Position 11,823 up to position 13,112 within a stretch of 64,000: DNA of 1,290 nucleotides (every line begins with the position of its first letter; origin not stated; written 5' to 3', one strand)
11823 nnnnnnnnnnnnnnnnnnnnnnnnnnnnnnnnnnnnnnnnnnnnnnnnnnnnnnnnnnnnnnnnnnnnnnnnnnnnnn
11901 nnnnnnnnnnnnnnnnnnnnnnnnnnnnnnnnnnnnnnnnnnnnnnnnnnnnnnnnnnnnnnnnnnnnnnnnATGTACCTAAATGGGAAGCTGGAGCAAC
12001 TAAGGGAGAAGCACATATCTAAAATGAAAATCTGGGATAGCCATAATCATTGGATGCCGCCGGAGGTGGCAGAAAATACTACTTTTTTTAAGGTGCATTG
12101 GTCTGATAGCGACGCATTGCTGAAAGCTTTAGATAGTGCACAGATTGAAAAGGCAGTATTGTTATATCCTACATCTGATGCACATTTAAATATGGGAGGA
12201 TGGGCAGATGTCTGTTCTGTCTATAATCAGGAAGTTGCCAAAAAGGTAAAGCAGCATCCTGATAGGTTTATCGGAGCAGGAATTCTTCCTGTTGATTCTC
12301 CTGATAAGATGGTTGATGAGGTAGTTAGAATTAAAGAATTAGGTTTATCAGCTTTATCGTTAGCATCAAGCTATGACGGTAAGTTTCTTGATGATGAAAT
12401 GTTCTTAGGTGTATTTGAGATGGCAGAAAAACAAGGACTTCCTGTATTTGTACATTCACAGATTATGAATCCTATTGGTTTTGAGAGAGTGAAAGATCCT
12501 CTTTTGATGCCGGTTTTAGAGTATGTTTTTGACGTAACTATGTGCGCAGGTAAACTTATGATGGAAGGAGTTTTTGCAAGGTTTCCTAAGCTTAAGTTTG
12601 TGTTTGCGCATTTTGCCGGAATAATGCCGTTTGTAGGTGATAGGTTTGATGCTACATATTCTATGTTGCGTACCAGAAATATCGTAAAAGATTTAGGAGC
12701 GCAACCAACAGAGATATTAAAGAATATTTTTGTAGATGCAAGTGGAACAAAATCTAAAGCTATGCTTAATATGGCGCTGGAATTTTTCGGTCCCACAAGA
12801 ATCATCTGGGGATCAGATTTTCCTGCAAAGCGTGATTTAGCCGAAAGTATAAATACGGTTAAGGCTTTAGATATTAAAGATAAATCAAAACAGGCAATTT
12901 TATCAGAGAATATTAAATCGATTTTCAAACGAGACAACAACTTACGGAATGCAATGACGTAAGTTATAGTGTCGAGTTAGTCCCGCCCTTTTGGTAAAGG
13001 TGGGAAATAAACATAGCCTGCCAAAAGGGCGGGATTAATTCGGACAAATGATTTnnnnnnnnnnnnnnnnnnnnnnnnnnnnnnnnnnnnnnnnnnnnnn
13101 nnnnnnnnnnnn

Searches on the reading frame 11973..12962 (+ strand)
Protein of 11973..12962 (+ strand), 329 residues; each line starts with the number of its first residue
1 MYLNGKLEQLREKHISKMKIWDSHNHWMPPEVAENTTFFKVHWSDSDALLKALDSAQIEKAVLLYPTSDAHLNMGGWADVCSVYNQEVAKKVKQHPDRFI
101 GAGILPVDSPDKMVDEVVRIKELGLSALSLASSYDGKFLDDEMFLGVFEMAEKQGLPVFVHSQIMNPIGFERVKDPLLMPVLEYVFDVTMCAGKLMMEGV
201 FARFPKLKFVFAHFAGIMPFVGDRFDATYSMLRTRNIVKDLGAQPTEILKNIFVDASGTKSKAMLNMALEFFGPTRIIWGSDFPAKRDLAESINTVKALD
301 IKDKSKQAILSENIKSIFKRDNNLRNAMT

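Call 3: search_protein_families(library=pfam, proteins=[window:11973-12962:+], max_evalue=0.01)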
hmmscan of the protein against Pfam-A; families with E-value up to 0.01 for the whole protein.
window:11973-12962:+ (329 aa): 1 family
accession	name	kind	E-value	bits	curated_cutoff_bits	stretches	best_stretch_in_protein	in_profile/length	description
PF04909.20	Amidohydro_2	-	2.1e-25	90.5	26.4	1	77-318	58-287/289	Amidohydrolase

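Call 4: search_protein_families(library=ncbifam, proteins=[window:11973-12962:+], max_evalue=0.01)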
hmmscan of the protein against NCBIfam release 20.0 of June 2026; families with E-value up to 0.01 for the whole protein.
window:11973-12962:+ (329 aa): 1 family
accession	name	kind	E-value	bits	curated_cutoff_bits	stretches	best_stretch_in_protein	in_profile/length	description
NF052480.1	FuconLaconase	equivalog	3.2e-05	23.6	400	1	184-313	134-270/287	L-fucono-1,5-lactonase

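Call 59: find_related_loci(query=A4, collection=metagenome_contigs, flank=10000)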
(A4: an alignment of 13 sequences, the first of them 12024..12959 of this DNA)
Query A4 (312 aa) in metagenome_contigs; peptide patterns used: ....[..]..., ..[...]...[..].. (x = any residue, [..] = any of these).
460 stretches matched a pattern; 416 encode a relative of the query (tblastn E <= 1e-3); the best 80 are kept; 80 distinct loci.
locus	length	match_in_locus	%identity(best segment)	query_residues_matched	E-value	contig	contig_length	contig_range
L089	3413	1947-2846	64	3-302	4e-144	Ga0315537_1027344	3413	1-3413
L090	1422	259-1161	67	2-301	2e-150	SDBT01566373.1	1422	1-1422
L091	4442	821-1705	65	3-297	2e-139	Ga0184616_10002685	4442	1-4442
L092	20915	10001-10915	61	2-306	6e-135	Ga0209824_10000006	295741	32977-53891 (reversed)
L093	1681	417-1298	61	3-296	3e-133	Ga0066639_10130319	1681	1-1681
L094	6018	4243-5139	57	3-301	6e-122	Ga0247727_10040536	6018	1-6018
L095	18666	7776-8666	58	5-301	5e-120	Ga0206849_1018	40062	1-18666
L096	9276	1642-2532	56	1-297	6e-119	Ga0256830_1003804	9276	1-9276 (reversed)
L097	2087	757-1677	54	5-301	4e-124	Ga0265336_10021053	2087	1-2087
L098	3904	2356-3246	56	5-301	1e-118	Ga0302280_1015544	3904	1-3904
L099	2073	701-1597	56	2-300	5e-124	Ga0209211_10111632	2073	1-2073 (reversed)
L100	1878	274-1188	56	3-307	2e-124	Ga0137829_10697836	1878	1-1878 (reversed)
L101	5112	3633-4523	57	5-301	8e-117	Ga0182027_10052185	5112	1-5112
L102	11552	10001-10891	56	5-301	3e-116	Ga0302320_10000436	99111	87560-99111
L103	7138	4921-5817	56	3-301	5e-116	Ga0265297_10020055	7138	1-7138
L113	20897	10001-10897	55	3-301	3e-113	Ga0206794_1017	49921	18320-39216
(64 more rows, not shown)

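Call 64: find_homologous_proteins(query=L113:712-2184:+)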
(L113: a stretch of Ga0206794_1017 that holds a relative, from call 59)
Query L113:712-2184:+ (491 aa): 1230 proteins with E <= 0.001 among 8000 candidates; the best 120 are listed.
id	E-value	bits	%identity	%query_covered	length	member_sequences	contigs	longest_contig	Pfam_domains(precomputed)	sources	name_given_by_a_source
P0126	0.0e+0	1096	94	100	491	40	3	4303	PF04055.28,PF02310.25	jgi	jgi:anaerobic magnesium-protoporphyrin IX monomethyl ester cyclase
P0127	0.0e+0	1080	94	99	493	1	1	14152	PF04055.28,PF02310.25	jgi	jgi:anaerobic magnesium-protoporphyrin IX monomethyl ester cyclase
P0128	0.0e+0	1076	92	100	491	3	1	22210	PF04055.28,PF02310.25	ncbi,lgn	-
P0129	0.0e+0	1070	92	100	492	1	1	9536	PF04055.28,PF02310.25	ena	-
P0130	0.0e+0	1064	90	100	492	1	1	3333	PF04055.28,PF02310.25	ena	-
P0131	0.0e+0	1064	90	100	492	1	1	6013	PF04055.28,PF02310.25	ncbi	-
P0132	0.0e+0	1058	91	100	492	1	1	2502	PF04055.28,PF02310.25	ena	-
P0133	0.0e+0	1049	90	99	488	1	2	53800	PF04055.28,PF02310.25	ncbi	-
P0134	0.0e+0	1046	89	100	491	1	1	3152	PF04055.28,PF02310.25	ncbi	-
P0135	0.0e+0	1046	89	100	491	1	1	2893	PF04055.28,PF02310.25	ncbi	-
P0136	0.0e+0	1045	89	99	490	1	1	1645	PF04055.28,PF02310.25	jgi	-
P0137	0.0e+0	1043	89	100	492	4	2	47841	PF04055.28,PF02310.25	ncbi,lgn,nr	ncbi:MAG: radical SAM protein [Candidatus Omnitrophica bacterium]|nr:radical SAM protein [Candidatus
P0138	0.0e+0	1042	89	99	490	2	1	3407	PF04055.28,PF02310.25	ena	-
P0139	0.0e+0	1039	89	99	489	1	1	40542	PF04055.28,PF02310.25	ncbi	-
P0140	0.0e+0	1034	89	99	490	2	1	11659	PF04055.28,PF02310.25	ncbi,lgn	-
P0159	1.1e-293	992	84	99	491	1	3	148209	PF04055.28,PF02310.25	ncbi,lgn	-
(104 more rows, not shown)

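Call 65: find_encoding_contigs(protein=P0159, flank=10000, max_places=1)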
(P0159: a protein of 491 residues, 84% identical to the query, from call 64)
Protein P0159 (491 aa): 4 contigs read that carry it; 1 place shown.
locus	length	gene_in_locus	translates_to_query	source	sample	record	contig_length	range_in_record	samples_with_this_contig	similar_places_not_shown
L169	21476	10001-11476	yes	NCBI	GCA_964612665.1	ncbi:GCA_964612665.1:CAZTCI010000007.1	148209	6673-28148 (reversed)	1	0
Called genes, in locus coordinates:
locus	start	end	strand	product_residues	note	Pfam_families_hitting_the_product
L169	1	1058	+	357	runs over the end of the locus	PF00224:PK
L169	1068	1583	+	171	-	PF03551:PadR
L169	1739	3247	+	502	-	PF00501:AMP-binding, PF13193:AMP-binding_C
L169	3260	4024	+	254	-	PF01048:PNP_UDP_1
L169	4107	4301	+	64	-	PF15919:HicB_lk_antitox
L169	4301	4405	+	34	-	-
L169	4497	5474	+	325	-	PF01008:IF-2B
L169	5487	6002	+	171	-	PF01008:IF-2B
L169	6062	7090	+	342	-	PF00596:Aldolase_II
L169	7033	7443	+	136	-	PF01909:NTP_transf_2, PF18765:Polbeta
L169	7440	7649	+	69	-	PF05168:HEPN (weak)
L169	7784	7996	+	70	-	-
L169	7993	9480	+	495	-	PF00171:Aldedh, PF05893:LuxC (weak)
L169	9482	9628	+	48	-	-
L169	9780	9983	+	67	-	PF10049:DUF2283 (weak)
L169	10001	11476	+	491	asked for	PF02310:B12-binding, PF04055:Radical_SAM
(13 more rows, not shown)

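Call 66: find_encoding_contigs(protein=P0133, flank=10000, max_places=1)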
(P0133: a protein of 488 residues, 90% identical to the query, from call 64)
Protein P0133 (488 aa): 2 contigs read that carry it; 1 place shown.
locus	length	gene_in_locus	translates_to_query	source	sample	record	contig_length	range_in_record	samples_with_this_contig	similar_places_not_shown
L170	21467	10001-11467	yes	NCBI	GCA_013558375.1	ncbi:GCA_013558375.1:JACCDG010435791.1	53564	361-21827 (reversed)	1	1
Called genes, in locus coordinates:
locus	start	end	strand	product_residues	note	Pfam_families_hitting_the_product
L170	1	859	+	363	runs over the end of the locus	PF00072:Response_reg, PF00563:EAL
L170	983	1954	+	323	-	PF01073:3Beta_HSD (weak), PF01370:Epimerase, PF04321:RmlD_sub_bind, PF16363:GDP_Man_Dehyd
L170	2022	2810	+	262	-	-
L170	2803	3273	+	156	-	-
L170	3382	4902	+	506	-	PF00501:AMP-binding, PF13193:AMP-binding_C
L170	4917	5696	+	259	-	PF01048:PNP_UDP_1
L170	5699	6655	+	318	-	PF01008:IF-2B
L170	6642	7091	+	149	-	PF01008:IF-2B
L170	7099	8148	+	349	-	PF00596:Aldolase_II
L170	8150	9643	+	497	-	PF00171:Aldedh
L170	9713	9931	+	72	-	PF05154:TM2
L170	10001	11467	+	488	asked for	PF02310:B12-binding, PF04055:Radical_SAM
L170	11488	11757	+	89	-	-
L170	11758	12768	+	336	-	PF00070:Pyr_redox (weak), PF01210:NAD_Gly3P_dh_N (weak), PF01266:DAO (faint), PF02558:ApbA, PF07992:Pyr_redox_2 (weak), PF08546:ApbA_C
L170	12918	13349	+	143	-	PF08332:CaMKII_AD (weak), PF14534:DUF4440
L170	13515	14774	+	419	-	PF00109:ketoacyl-synt, PF02801:Ketoacyl-synt_C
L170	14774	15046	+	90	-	-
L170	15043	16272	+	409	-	PF00109:ketoacyl-synt, PF02801:Ketoacyl-synt_C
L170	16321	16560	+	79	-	PF00550:PP-binding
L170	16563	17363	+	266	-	PF04199:Cyclase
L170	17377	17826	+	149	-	PF10604:Polyketide_cyc2 (weak)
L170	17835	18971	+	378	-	PF07690:MFS_1, PF00083:Sugar_tr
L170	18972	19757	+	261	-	PF23441:SDR (weak), PF00106:adh_short, PF08659:KR, PF13561:adh_short_C2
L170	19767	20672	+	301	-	PF04909:Amidohydro_2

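Call 89: search_protein_families(library=ncbifam, proteins=[L170:4917-5696:+, L170:5699-6655:+, L170:7099-8148:+], max_evalue=0.00001)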
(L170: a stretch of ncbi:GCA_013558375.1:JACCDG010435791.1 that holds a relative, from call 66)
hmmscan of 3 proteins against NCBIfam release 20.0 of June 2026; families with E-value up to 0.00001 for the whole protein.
L170:4917-5696:+ (259 aa): 15 families
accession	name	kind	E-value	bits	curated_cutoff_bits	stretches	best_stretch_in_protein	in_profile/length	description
TIGR01718.1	Uridine-psphlse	equivalog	1.9e-28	99.5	280.3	1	22-230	5-222/245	uridine phosphorylase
NF004489.0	PRK05819.1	subfamily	5.2e-27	94.6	230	1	27-228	12-212/236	DeoD-type purine-nucleoside phosphorylase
TIGR00107.1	deoD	equivalog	6.9e-25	87.9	232.25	1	33-228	14-208/232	purine-nucleoside phosphorylase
NF008383.0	PRK11178.1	equivalog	1.4e-22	80.3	262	1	30-174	20-160/254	uridine phosphorylase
NF009914.0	PRK13374.1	subfamily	2.6e-22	79.6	338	1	25-228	10-212/235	DeoD-type purine-nucleoside phosphorylase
NF005500.0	PRK07115.1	equivalog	7.4e-18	64.7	264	1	69-223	62-213/261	AMP nucleosidase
NF004079.0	PRK05584.1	equivalog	2.4e-15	56.7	169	1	33-222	5-199/232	5'-methylthioadenosine/adenosylhomocysteine nucleosidase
TIGR01721.1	AMN-like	hypoth_equivalog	4.6e-15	55.5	307.2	1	71-222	61-210/269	AMP nucleosidase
TIGR01704.1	MTA_SAH-Nsdase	equivalog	1.5e-12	47.6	73.8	1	42-238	13-212/229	5'-methylthioadenosine/S-adenosylhomocysteine nucleosidase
TIGR03468.1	HpnG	hypoth_equivalog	1.6e-10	40.9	187.1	1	74-223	25-158/212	hopanoid-associated phosphorylase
NF006142.0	PRK08292.1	equivalog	1e-09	37.8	307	1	50-228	260-442/492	AMP nucleosidase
NF011286.0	PRK14697.1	equivalog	1.9e-09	37.5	260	1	62-222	34-196/233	bifunctional 5'-methylthioadenosine/S-adenosylhomocysteine nucleosidase/phosphatase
NF005213.0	PRK06698.1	equivalog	5.8e-09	35.2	768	1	64-222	36-196/459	bifunctional 5'-methylthioadenosine/S-adenosylhomocysteine nucleosidase/phosphatase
TIGR01717.1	AMP-nucleosdse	equivalog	8e-09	34.8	364.7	1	55-228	250-428/478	AMP nucleosidase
NF005221.0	PRK06714.1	equivalog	3.9e-07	29.8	218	1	67-222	39-197/236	S-adenosylhomocysteine nucleosidase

L170:5699-6655:+ (318 aa): 8 families
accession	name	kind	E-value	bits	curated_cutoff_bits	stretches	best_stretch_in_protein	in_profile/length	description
NF004326.0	PRK05720.1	subfamily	2.5e-65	220.6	271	1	12-312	15-334/358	s-methyl-5-thioribose-1-phosphate isomerase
TIGR00512.1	salvage_mtnA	equivalog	6e-63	212.8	279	1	12-312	5-327/335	S-methyl-5-thioribose-1-phosphate isomerase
TIGR00524.1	eIF-2B_rel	subfamily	2.9e-54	184.2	185.85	1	35-312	2-295/303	S-methyl-5-thioribose-1-phosphate isomerase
NF004700.0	PRK06036.1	equivalog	2.3e-46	158.4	528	1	13-312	9-322/339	S-methyl-5-thioribose-1-phosphate isomerase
NF004436.0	PRK05772.1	equivalog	1.1e-42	146.6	521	1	5-313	14-344/363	S-methyl-5-thioribose-1-phosphate isomerase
TIGR00511.1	ribulose_e2b2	equivalog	3.5e-36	125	314.1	1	70-311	41-279/301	ribose 1,5-bisphosphate isomerase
NF006210.0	PRK08335.1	equivalog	6.9e-12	45.2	339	1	123-259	87-219/275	translation initiation factor IF-2B subunit alpha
NF004994.0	PRK06372.1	equivalog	8.8e-10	38.4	249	1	172-259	108-193/253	translation initiation factor IF-2B subunit delta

L170:7099-8148:+ (349 aa): 27 families (the best 25 are shown)
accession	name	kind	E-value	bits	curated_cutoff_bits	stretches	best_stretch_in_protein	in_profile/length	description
NF040649.1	FucA_Meth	equivalog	2.6e-34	118.7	250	1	9-185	4-177/179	L-fuculose phosphate aldolase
NF006413.0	PRK08660.1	equivalog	7.5e-31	107.4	203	1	8-188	3-181/184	aldolase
NF043034.1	OxoTetrPhDc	equivalog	9.3e-28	97.4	250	1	6-182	4-186/205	3-oxo-tetronate 4-phosphate decarboxylase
NF006208.0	PRK08333.1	equivalog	1.7e-25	89.8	267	1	10-182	8-181/189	aldolase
NF005302.0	PRK06833.1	equivalog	1.4e-21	77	264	1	9-176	8-178/214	L-fuculose-phosphate aldolase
NF006672.0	PRK09220.1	equivalog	5.2e-20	71.7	226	1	5-98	9-103/209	methylthioribulose 1-phosphate dehydratase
TIGR03328.1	salvage_mtnB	equivalog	4.6e-19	68.7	137.05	1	14-101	4-93/194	methylthioribulose 1-phosphate dehydratase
NF005123.0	PRK06557.1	subfamily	6.7e-19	68.4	251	1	10-185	15-196/223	L-ribulose-5-phosphate 4-epimerase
NF005984.0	PRK08087.1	subfamily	1e-16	61.3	264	1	4-176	3-176/215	L-fuculose-phosphate aldolase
NF053831.1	RU1PAldHalo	equivalog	5.7e-16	58.6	300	1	22-185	18-183/208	ribulose-1-phosphate aldolase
TIGR01086.1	fucA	equivalog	1.1e-14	54.7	400.25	1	6-176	4-175/214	L-fuculose-phosphate aldolase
NF005484.0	PRK07090.1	equivalog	3.1e-14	52.9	261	1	8-186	32-215/260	aldolase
NF004979.0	PRK06357.1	equivalog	7.2e-14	51.6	216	1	20-187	19-201/221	hypothetical protein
NF053537.1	DhpthDcsPhtC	equivalog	1.2e-13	51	200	1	13-98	6-100/232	3,4-dihydroxyphthalate decarboxylase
NF004527.0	PRK05874.1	equivalog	1.8e-13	50.5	308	1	9-169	9-174/218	L-fuculose-phosphate aldolase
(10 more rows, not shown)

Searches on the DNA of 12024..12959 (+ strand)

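Call 62: search_rna_families(source=L113, start=10800, end=16600, threshold=gathering)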
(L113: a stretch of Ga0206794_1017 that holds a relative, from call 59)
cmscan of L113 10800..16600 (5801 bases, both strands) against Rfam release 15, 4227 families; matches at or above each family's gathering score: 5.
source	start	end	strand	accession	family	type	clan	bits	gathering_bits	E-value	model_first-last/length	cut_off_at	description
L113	13270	16225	+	RF02541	LSU_rRNA_bacteria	Gene; rRNA;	CL00112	2747.9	50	0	1-2925/2925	no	Bacterial large subunit ribosomal RNA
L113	11101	12643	+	RF00177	SSU_rRNA_bacteria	Gene; rRNA;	CL00111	1507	50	0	1-1533/1533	no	Bacterial small subunit ribosomal RNA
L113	16283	16399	+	RF00001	5S_rRNA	Gene; rRNA;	CL00113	84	38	1.8e-17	1-120/120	no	5S ribosomal RNA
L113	13031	13104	+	RF00005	tRNA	Gene; tRNA;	CL00001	70.4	29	2.2e-14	1-71/71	no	tRNA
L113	12874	12947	+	RF00005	tRNA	Gene; tRNA;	CL00001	68.1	29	9.6e-14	1-71/71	no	tRNA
